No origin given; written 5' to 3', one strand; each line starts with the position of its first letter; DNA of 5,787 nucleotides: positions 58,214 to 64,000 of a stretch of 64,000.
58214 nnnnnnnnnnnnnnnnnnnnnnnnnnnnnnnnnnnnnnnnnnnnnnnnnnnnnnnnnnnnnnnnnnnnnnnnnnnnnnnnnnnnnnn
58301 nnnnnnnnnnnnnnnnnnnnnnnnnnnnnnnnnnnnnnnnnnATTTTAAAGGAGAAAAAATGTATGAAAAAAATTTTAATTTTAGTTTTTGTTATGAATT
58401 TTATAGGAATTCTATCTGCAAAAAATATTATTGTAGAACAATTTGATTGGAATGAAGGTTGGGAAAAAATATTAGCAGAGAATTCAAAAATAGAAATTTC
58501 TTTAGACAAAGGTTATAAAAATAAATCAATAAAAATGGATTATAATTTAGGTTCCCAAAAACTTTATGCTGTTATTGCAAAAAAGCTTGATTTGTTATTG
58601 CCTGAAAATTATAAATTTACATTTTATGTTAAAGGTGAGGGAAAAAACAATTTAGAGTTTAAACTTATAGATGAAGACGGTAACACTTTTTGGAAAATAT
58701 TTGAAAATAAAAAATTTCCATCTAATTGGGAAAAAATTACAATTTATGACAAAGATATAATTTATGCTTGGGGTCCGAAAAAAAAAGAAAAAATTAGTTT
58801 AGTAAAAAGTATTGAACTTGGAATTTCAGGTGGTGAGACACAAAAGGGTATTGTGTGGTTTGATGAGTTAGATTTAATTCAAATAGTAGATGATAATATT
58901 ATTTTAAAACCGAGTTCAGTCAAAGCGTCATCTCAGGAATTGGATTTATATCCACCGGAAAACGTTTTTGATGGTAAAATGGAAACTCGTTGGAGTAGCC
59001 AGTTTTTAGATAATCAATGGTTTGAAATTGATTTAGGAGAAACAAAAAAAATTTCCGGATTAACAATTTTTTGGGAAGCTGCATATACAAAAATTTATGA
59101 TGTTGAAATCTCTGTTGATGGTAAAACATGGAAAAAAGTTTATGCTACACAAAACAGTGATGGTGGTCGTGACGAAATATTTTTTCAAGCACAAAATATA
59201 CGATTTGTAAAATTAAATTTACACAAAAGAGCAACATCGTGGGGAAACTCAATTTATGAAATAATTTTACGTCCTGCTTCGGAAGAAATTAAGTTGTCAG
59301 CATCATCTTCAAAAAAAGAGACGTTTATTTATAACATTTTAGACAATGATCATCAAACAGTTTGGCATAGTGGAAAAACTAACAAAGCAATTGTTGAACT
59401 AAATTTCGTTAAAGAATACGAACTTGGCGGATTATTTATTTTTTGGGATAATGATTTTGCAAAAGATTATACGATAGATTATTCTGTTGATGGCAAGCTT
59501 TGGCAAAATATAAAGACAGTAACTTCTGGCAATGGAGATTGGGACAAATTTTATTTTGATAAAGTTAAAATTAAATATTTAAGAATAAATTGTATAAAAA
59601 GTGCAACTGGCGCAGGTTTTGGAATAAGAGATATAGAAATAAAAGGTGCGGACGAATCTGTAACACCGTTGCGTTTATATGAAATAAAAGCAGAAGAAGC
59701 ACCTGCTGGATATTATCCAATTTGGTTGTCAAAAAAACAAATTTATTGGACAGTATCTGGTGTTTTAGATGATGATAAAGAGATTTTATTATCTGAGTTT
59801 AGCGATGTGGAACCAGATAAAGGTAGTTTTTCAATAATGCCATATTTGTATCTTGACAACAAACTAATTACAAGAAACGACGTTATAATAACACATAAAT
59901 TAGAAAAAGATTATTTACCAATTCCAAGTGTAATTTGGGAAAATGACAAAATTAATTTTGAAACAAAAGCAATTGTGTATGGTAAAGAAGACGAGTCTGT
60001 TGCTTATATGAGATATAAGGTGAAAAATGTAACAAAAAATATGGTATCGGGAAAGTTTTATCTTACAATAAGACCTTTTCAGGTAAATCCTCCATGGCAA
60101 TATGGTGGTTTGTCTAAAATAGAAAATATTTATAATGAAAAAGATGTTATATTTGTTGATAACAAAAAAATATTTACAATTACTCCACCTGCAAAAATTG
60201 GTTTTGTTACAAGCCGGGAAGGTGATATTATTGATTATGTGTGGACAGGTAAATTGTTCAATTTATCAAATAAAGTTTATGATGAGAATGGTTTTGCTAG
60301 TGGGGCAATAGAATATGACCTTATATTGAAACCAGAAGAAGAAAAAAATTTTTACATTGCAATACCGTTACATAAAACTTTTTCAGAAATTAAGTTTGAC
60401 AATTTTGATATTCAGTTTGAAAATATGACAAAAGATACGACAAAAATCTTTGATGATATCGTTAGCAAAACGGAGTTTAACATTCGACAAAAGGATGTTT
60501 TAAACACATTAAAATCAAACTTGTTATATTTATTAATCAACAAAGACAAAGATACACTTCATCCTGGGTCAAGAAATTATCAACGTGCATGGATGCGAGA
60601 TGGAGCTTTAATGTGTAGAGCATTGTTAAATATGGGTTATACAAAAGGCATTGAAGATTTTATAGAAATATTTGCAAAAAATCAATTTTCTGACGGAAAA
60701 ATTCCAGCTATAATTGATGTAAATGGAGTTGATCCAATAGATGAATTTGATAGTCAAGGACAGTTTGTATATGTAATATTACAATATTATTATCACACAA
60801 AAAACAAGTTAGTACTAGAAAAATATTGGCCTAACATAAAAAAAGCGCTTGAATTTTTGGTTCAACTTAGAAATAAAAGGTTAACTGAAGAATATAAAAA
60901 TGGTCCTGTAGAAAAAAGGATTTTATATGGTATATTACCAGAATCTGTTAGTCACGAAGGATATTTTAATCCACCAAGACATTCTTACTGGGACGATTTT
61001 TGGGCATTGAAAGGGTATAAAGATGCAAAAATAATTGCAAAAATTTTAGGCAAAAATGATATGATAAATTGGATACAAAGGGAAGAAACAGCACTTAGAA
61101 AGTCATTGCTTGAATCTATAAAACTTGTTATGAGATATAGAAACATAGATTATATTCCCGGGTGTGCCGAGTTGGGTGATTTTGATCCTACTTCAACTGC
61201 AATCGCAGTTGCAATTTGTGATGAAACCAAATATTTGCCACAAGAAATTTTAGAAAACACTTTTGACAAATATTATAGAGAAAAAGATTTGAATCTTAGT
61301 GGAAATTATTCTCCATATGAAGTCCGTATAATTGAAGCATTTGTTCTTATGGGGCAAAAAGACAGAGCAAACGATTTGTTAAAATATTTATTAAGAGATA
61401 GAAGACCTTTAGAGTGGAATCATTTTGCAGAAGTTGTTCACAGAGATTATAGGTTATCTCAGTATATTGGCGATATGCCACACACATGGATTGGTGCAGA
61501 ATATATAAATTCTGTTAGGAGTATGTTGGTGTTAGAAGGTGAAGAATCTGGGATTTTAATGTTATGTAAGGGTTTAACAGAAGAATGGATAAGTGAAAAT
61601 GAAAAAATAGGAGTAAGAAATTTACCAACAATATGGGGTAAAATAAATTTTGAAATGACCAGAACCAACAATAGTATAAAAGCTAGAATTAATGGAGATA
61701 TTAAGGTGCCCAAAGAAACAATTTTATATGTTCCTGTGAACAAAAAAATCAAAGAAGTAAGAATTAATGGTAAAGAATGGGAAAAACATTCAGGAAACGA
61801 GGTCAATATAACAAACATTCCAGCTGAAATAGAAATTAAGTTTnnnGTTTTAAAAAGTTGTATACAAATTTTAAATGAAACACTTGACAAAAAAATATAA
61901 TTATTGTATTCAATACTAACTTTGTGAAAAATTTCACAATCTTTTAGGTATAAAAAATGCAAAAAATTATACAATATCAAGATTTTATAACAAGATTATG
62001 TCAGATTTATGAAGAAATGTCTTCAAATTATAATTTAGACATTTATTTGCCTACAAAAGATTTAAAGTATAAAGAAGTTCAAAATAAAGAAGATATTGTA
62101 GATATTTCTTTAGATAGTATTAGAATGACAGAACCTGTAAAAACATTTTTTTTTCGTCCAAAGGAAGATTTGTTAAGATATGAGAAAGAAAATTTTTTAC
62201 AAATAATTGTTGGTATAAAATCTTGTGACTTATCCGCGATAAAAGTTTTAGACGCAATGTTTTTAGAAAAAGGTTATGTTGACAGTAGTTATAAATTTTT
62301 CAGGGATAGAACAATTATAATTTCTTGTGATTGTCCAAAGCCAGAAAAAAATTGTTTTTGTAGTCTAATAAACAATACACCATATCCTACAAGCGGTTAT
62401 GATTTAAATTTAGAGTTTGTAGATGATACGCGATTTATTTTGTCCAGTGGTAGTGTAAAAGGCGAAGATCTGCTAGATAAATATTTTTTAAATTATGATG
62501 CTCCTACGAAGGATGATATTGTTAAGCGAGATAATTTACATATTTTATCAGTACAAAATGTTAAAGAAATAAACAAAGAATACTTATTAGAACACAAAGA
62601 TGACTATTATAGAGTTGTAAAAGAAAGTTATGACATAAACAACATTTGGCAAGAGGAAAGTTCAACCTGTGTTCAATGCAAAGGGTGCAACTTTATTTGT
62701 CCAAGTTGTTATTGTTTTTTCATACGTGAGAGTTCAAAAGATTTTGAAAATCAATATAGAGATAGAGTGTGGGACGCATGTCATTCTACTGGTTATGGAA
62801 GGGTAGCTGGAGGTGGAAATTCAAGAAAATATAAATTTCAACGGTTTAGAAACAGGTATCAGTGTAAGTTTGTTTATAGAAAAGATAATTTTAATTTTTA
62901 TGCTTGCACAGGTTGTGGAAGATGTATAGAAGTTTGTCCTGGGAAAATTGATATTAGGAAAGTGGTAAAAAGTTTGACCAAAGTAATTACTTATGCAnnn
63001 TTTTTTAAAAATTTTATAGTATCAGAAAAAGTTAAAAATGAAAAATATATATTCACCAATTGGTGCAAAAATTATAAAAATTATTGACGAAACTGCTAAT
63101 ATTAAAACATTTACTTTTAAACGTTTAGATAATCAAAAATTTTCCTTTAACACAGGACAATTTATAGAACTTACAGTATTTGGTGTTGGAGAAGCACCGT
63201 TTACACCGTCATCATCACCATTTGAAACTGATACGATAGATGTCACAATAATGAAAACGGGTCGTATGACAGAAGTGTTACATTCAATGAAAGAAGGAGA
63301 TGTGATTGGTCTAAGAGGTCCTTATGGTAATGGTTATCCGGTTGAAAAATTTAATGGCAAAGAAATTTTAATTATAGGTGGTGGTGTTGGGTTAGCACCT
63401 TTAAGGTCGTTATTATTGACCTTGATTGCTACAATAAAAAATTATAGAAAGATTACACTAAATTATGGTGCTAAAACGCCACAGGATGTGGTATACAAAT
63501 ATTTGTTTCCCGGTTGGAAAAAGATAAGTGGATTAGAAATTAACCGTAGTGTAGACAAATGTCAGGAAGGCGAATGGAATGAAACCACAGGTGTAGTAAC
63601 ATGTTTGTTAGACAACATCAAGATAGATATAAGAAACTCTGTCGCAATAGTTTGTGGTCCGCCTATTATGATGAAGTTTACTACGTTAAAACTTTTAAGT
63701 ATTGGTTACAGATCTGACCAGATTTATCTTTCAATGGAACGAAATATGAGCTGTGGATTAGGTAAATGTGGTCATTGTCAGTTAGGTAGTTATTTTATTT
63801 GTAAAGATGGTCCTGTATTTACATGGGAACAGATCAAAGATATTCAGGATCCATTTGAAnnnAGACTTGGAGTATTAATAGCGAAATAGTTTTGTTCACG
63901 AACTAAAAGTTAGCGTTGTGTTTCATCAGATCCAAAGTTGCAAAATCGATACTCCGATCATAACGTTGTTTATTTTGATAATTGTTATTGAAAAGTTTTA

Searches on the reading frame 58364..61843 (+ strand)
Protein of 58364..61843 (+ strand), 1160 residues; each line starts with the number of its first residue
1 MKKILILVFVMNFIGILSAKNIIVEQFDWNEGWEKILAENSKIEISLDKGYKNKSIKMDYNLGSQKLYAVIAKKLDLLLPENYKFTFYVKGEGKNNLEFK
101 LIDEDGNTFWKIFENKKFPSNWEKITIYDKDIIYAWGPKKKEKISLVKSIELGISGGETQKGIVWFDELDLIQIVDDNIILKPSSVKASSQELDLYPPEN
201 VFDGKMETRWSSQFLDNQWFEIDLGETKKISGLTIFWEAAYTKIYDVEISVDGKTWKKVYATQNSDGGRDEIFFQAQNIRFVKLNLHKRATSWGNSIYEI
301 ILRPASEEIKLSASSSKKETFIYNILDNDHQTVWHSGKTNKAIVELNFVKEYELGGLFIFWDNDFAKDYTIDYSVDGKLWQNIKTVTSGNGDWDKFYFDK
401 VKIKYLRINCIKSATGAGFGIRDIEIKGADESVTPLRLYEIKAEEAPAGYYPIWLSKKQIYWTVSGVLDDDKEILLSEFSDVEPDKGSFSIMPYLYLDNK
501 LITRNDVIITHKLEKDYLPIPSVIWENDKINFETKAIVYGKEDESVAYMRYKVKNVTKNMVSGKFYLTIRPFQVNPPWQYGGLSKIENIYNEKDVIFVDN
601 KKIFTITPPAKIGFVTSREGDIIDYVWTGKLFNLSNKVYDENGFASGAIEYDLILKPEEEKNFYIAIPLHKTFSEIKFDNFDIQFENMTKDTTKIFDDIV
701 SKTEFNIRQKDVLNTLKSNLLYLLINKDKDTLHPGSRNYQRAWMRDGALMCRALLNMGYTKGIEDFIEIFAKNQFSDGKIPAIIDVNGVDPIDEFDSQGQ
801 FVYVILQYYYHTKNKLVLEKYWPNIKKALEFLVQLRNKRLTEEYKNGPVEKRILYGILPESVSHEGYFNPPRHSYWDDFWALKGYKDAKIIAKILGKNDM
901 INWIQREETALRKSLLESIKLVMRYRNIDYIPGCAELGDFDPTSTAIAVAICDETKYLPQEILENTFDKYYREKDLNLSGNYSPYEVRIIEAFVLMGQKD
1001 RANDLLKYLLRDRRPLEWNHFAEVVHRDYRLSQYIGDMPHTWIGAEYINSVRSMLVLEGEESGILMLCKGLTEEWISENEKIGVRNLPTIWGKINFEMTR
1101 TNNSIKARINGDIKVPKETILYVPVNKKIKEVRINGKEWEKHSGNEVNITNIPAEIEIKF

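Call 89: search_protein_families(library=pfam, proteins=[window:58364-61843:+], max_evalue=1e-10)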
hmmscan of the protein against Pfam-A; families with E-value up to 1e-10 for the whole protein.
window:58364-61843:+ (1160 aa): 2 families
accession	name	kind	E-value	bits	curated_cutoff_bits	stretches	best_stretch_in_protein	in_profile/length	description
PF00754.31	F5_F8_type_C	-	2.2e-36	125.2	28.2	2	186-296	2-122/127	F5/8 type C domain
PF22633.2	F5_F8_type_C_2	-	5e-31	107.6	27.8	1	200-284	1-91/91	NedA-like, galactose-binding domain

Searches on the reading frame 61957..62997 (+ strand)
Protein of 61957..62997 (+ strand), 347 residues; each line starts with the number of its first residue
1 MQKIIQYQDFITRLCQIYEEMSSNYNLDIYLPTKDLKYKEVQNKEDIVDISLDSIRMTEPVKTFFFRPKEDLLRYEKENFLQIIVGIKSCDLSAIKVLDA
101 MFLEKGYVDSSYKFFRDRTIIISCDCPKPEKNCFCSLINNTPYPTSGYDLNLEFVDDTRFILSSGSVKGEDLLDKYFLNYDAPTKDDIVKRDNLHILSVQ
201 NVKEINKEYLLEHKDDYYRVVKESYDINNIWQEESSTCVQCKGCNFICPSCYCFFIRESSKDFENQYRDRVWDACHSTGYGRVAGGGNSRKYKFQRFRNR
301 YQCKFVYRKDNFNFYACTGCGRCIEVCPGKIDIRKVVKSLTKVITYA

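Call 89: search_protein_families(library=pfam, proteins=[window:61957-62997:+], max_evalue=1e-10)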
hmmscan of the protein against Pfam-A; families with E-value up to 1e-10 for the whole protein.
window:61957-62997:+ (347 aa): 1 family
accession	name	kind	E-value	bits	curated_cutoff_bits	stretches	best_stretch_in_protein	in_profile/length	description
PF17179.9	Fer4_22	-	2.4e-24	86.4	27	1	237-331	1-95/95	4Fe-4S dicluster domain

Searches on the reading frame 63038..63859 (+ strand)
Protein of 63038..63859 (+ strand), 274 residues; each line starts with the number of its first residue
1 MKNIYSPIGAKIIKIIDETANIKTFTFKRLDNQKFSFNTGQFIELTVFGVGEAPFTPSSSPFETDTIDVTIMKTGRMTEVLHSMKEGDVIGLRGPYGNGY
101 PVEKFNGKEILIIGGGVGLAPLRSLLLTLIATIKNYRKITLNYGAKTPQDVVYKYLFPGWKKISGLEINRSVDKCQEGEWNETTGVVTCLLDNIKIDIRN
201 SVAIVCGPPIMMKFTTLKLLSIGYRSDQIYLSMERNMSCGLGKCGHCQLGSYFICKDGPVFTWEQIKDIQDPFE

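Call 89: search_protein_families(library=pfam, proteins=[window:63038-63859:+], max_evalue=1e-10)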
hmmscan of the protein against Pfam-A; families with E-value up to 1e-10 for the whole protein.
window:63038-63859:+ (274 aa): 1 family
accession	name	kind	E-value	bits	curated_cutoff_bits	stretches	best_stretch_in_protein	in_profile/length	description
PF00175.26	NAD_binding_1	-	5.7e-13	49.9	22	1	113-215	2-107/109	Oxidoreductase NAD-binding domain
